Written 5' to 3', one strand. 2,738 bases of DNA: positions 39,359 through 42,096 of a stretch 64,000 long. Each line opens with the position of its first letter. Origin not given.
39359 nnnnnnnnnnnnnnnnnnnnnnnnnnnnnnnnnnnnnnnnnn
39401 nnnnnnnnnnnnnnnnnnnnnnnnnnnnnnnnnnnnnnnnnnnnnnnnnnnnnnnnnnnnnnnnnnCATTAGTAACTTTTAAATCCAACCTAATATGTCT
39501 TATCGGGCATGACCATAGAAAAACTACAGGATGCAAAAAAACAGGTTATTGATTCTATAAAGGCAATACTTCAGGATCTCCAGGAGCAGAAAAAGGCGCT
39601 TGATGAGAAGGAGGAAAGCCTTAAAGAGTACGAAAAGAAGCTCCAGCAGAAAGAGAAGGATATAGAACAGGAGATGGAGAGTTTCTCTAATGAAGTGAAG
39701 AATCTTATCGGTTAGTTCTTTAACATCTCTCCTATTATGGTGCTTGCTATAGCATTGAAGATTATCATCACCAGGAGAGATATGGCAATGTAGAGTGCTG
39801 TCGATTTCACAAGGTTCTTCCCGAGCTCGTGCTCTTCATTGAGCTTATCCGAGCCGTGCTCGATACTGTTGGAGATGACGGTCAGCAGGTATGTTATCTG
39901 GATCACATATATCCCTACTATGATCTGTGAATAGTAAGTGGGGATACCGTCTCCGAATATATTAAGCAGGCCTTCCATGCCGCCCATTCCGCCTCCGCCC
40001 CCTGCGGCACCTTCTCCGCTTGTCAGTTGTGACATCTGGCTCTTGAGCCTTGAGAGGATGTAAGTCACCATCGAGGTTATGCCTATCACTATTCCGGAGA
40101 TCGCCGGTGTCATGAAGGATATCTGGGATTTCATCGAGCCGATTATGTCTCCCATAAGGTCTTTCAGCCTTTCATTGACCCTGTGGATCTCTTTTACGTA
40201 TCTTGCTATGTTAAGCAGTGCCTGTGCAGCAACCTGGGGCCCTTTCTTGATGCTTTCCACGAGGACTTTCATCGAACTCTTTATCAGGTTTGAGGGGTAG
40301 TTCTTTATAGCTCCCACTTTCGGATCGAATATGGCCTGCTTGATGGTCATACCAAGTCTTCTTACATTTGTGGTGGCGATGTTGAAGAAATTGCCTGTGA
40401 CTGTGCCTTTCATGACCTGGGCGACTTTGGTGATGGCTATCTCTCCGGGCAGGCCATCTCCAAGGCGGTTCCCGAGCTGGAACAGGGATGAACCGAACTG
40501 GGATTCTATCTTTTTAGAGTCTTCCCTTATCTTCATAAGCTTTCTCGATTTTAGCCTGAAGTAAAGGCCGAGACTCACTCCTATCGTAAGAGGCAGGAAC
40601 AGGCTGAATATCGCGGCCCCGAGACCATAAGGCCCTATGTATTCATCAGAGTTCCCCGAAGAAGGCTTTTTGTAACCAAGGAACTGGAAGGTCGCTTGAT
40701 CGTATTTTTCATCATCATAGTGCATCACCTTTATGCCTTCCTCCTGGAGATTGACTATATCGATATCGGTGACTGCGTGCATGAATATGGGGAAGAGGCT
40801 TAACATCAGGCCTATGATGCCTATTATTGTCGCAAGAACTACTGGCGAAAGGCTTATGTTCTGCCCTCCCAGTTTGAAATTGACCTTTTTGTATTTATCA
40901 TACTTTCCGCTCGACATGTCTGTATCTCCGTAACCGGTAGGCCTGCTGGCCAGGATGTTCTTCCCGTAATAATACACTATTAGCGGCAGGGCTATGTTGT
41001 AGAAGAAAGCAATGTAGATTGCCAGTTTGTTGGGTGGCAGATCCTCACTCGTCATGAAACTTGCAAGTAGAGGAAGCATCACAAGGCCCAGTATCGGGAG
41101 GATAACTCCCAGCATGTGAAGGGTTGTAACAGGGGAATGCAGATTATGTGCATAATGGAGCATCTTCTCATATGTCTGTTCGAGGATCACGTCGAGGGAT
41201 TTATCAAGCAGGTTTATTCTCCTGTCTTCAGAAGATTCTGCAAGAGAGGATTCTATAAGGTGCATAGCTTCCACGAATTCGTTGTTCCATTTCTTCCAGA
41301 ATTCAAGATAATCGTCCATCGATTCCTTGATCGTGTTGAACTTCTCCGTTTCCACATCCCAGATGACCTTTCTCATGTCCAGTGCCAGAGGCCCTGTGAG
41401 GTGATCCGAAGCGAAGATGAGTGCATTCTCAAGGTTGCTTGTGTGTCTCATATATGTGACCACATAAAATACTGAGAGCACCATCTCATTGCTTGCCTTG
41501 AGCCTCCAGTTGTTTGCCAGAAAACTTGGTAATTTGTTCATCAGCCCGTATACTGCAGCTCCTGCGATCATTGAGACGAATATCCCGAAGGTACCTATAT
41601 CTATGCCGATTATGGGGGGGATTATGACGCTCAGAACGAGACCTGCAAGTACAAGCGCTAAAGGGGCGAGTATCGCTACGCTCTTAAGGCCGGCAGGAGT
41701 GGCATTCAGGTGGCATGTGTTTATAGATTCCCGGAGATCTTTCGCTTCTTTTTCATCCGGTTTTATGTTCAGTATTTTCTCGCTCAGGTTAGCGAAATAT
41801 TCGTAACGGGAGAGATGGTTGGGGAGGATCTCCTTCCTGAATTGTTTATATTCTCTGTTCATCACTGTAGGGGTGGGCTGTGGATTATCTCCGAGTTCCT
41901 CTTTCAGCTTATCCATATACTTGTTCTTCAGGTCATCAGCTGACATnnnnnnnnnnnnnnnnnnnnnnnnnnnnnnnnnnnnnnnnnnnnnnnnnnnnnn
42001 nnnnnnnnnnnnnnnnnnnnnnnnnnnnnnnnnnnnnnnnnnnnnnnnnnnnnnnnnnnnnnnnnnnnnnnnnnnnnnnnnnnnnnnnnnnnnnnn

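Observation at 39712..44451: Tad/archaeal type IV pilus-like pair with oversized ATPase and platform protein, preceded by two tandem RHH genes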

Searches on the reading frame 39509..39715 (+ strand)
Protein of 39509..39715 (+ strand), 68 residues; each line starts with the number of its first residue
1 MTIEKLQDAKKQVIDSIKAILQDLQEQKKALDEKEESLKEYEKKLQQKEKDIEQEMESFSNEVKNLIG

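Call 3: search_protein_families(library=pfam, proteins=[window:39509-39715:+], max_evalue=0.1)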
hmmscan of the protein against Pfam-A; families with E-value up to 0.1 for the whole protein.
window:39509-39715:+ (68 aa): 26 families (the best 25 are shown)
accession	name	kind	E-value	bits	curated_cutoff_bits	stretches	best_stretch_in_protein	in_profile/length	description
PF08317.16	Spc7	-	0.0013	18.6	34.5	1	11-65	139-193/196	Spc7 kinetochore protein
PF04513.17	Baculo_PEP_C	-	0.004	17.7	38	1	4-66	37-97/140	Baculovirus polyhedron envelope protein, PEP, C terminus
PF24564.1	DUF7605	-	0.0061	16.9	27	1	4-64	67-127/183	Domain of unknown function (DUF7605)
PF24671.2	DRC7_C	-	0.011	16.3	28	1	6-57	16-68/109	Dynein regulatory complex subunit 7 C-terminal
PF07464.16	ApoLp-III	-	0.013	16.1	36.3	1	3-59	24-81/146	Apolipophorin-III precursor (apoLp-III)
PF04108.17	ATG17_like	-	0.013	15.4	43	1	2-66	113-181/355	Autophagy protein ATG17-like domain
PF12072.13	RNase_Y_N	-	0.015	15.1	32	1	8-63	64-119/201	RNase Y N-terminal region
PF05714.16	PFam54_60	-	0.019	15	27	1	3-66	120-183/185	Borrelia Bbcrasp-1 domain containing protein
PF07200.18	Mod_r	-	0.02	15.3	30.1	1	4-62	36-94/146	Modifier of rudimentary (Mod(r)) protein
PF07889.17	DUF1664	-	0.024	15.1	34.6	1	5-65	38-98/124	Protein of unknown function (DUF1664)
PF11932.13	DUF3450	-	0.024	14.4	32.6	1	7-65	32-90/241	Protein of unknown function (DUF3450)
PF24481.2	CT398_CC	-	0.025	14.9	27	1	4-66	98-160/180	CT398-like coiled coil hairpin domain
PF02321.23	OEP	-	0.028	14.7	22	1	2-61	94-153/187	Outer membrane efflux protein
PF00244.26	14-3-3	-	0.031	14.3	33.2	1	6-67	36-95/223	14-3-3 protein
PF05816.16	TelA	-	0.032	13.7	30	1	2-48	283-329/332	Toxic anion resistance protein (TelA)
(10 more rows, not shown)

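Call 4: search_protein_families(library=ncbifam, proteins=[window:39509-39715:+], max_evalue=0.1)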
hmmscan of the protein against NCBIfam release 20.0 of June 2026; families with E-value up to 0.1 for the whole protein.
window:39509-39715:+ (68 aa): 16 families
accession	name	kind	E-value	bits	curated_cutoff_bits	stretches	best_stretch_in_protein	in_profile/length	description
NF047368.1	collar_FlbB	equivalog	0.0018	18.1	110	1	17-64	76-123/193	periplasmic-type flagellar collar protein FlbB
NF043059.1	T4SS_LegC3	equivalog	0.0052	15.4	650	1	3-66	306-369/518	Dot/Icm T4SS effector LegC3/PpeA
TIGR01069.2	mutS2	equivalog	0.0072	14.7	400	1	15-66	516-567/790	endonuclease MutS2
NF047515.1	SpiroCoCo_C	equivalog_domain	0.011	14.9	125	1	4-63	204-262/313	SpiroCoCo family coiled-coil protein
NF049873.2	cytotoxin_MakE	exception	0.02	13.9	360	1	3-66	112-175/352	alpha-pore-forming cytotoxin subunit MakE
NF006611.0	PRK09173.1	equivalog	0.025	14.6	195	1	14-67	32-85/159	F0F1 ATP synthase subunit B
TIGR00618.1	sbcc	subfamily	0.026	12.5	478.5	1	9-66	540-597/1043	exonuclease subunit SbcC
NF045487.1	ASRP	equivalog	0.027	13.1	300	1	8-56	327-375/593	archaea-specific SMC-related protein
TIGR03319.1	RNase_Y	equivalog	0.039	12.5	454.35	1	5-65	59-119/514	ribonuclease Y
TIGR02168.1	SMC_prok_B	equivalog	0.044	11.5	567.35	1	3-62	304-363/1181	chromosome segregation protein SMC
NF006293.0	PRK08476.1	equivalog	0.049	13.9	118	0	4-64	51-113/141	F0F1 ATP synthase subunit B'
NF042955.1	Ppl_antiphage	equivalog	0.063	11.2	1000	1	8-65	480-536/882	anti-phage protein Ppl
TIGR04211.1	SH3_and_anchor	equivalog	0.066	12.8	65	1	9-65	71-126/198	TIGR04211 family SH3 domain-containing protein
NF043058.1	T4SS_LegC2C7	subfamily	0.075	12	350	1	4-64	132-188/348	LegC2/C7 family Dot/Icm T4SS effector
TIGR02169.1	SMC_prok_A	equivalog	0.084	10.5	729.4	1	4-58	727-781/1165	chromosome segregation protein SMC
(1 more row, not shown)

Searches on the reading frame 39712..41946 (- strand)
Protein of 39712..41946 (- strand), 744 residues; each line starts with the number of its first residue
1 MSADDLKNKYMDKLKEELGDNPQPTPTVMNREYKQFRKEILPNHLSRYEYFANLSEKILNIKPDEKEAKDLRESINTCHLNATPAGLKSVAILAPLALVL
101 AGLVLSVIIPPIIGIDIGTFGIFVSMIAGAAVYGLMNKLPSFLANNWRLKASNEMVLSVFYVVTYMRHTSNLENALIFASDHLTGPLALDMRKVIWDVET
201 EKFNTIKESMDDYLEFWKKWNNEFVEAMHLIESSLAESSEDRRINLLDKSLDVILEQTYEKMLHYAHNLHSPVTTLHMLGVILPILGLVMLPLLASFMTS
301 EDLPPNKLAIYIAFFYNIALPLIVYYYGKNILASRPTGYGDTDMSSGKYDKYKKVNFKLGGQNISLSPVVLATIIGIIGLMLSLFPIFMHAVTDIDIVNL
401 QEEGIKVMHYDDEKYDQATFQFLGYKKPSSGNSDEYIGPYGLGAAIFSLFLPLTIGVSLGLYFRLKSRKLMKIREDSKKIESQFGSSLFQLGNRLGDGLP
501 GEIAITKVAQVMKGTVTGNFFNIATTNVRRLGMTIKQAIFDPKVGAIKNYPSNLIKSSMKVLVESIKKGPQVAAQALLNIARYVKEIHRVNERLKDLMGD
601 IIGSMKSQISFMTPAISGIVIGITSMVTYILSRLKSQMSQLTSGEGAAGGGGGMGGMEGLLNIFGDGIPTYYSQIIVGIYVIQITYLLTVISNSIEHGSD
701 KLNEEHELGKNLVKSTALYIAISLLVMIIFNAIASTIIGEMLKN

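Call 3: search_protein_families(library=pfam, proteins=[window:39712-41946:-], max_evalue=0.1)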
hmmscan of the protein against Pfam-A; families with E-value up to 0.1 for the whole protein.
window:39712-41946:- (744 aa): 1 family
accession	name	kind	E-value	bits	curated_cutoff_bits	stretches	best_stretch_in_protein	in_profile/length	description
PF09769.14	ApoO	-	0.031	14.6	31.4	0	439-473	96-130/131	Apolipoprotein O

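Call 4: search_protein_families(library=ncbifam, proteins=[window:39712-41946:-], max_evalue=0.1)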
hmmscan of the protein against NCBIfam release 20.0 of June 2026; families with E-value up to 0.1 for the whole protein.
window:39712-41946:- (744 aa): 0 families

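Call 19: find_homologous_proteins(query=window:39712-41946:-, max_evalue=0.001)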
Query window:39712-41946:- (744 aa): 3234 proteins with E <= 0.001 among 8000 candidates; the best 120 are listed.
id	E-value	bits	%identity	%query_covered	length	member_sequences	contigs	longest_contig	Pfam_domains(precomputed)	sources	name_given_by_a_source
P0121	0.0e+0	1639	100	100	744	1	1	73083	-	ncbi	ncbi:MAG: hypothetical protein ACQEP1_00285 [Nanobdellota archaeon]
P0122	0.0e+0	1227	73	99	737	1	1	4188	-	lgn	-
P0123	0.0e+0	1094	68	99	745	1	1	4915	-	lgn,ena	-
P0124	0.0e+0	1083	66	99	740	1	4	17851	-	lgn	-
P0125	0.0e+0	1071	66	99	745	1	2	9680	-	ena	-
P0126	0.0e+0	1060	66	99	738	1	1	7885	-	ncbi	-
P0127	0.0e+0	1058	65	99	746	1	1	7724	-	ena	-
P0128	0.0e+0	1046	65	96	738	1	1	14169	-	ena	-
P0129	0.0e+0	1043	64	99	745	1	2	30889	-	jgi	jgi:hypothetical protein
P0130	3.8e-279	946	64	90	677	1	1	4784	-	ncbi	ncbi:MAG: hypothetical protein ACMXX8_01195, partial [Candidatus Woesearchaeota archaeon]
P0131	1.2e-276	938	56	98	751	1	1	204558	-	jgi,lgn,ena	-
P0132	1.7e-273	927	55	99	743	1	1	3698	-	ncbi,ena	-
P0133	8.2e-267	905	55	98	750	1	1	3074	-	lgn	-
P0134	2.6e-266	904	56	99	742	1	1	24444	-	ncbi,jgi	-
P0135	1.4e-264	898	54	99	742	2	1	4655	-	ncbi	-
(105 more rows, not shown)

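Call 22: search_solved_structures(query=A2, max_evalue=10, show_alignments=2)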
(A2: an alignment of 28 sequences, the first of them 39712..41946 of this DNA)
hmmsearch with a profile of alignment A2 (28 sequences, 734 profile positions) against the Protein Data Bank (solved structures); distinct sequences matched with E-value up to 10: 1.
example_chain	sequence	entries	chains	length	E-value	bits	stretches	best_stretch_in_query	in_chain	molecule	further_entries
2r6h_A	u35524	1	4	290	1.9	9.8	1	434-484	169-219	NADH:ubiquinone oxidoreductase, Na translocating, F subunit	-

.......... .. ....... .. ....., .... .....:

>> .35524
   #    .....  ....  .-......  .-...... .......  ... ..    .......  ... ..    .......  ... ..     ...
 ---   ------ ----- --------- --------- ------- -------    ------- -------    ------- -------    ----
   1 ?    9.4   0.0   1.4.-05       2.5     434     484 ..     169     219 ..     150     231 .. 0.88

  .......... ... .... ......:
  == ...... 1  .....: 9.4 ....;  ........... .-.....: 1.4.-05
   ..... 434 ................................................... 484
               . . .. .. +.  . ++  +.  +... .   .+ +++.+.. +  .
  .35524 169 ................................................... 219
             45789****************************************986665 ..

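Call 23: search_protein_families(library=pfam, alignment_id=A2, max_evalue=1)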
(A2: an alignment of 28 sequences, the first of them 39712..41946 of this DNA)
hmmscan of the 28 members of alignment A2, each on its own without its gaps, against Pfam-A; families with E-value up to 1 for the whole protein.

A. member 1, window:39712-41946:- (744 aa): 2 families
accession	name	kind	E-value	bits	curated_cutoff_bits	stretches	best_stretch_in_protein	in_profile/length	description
PF09769.14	ApoO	-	0.031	14.6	31.4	0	439-473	96-130/131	Apolipoprotein O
PF03669.18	ASTER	-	0.14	12.5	22.7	0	432-487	25-80/96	PAT complex subunit Asterix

B. families by the number of members that match (of 28 scanned): 24 families
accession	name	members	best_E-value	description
PF04513.17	Baculo_PEP_C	13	0.0012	Baculovirus polyhedron envelope protein, PEP, C terminus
PF20990.2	DUF2207_C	11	1.6e-05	Predicted membrane protein (DUF2207) C-terminal domain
PF09769.14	ApoO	10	0.00025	Apolipoprotein O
PF03885.18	DUF327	5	0.086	Protein of unknown function (DUF327)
PF12420.13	DUF3671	4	0.00045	Fam-L, Fam-M like protein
PF00482.28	T2SSF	4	0.04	Type II secretion system (T2SS), protein F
PF14853.12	Fis1_TPR_C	2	0.0082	Fis1 C-terminal tetratricopeptide repeat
PF08965.17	Aca2_YdiL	2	0.054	Aca2/YdiL-like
PF03835.21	Rad4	1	0.041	Rad4 transglutaminase-like domain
PF06367.22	Drf_FH3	1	0.05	Diaphanous FH3 Domain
PF04583.17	Baculo_p74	1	0.051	Baculoviridae p74 conserved region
PF10835.13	DUF2573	1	0.088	Protein of unknown function (DUF2573)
PF01865.21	PhoU_div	1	0.11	Protein of unknown function DUF47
PF14151.11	YfhD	1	0.11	YfhD-like protein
PF03669.18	ASTER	1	0.14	PAT complex subunit Asterix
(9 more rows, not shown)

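Call 30: predict_structure(alignment_id=A2)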
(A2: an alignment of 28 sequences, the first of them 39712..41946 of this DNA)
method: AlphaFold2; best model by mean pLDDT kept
length: 744 residues; sequences in the alignment: 28
mean_pLDDT: 77.3   pTM: 0.72
mean pLDDT of the five models: 77.3, 76.7, 73.7, 73.1, 70.5
residues with pLDDT >= 90: 22; 70-90: 588; 50-70: 109; < 50: 25
segments of 3 or more residues with pLDDT < 50: 21-29, 338-340, 644-656
pLDDT, mean of each block of 10 residues (from residue 1): 74 68 46 75 81 87 86 85 87 86 78 63 77 83 79 79 79 85 80 84 84 86 88 86 84 79 73 74 69 69 71 75 75 56 57 66 76 86 86 83 81 75 74 69 88 90 83 78 80 82 82 82 85 83 78 73 73 74 76 78 82 85 81 68 46 46 66 86 86 75 84 90 89 78 62
secondary structure, 60 per line:
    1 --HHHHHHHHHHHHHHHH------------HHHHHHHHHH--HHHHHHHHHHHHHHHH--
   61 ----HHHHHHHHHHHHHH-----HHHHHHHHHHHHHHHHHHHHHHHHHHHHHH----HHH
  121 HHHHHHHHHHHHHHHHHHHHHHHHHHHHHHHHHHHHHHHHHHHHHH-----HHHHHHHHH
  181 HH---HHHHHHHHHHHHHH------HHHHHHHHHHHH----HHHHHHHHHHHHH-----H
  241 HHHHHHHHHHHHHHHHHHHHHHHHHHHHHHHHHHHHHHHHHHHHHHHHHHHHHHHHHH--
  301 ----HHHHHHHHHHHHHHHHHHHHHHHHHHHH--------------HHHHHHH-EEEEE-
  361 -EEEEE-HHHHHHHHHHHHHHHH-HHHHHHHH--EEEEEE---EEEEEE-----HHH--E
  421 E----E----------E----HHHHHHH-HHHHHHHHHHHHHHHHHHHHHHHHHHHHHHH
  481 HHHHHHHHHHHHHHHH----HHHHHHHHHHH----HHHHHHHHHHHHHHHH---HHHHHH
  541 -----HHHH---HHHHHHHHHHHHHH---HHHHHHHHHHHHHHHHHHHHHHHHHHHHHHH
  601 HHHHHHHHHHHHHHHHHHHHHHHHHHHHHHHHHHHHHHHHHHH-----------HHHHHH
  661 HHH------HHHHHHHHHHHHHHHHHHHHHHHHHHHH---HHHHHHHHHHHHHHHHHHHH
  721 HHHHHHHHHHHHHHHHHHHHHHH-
elements in order (helices of 4 or more, strands of 3 or more residues): H3-18 H31-40 H43-58 H65-78 H84-113 H118-166 H172-182 H186-199 H206-217 H222-234 H240-298 H305-332 H347-353 E355-359 E362-366 H368-383 H385-392 E395-400 E404-409 H442-448 H450-496 H501-511 H516-531 H535-540 H546-549 H553-566 H570-643 H655-663 H670-697 H701-743

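Call 92: search_protein_families(library=padloc, proteins=[window:39712-41946:-], max_evalue=0.01)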
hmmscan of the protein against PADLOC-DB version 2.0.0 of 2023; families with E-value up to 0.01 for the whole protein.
window:39712-41946:- (744 aa): 0 families
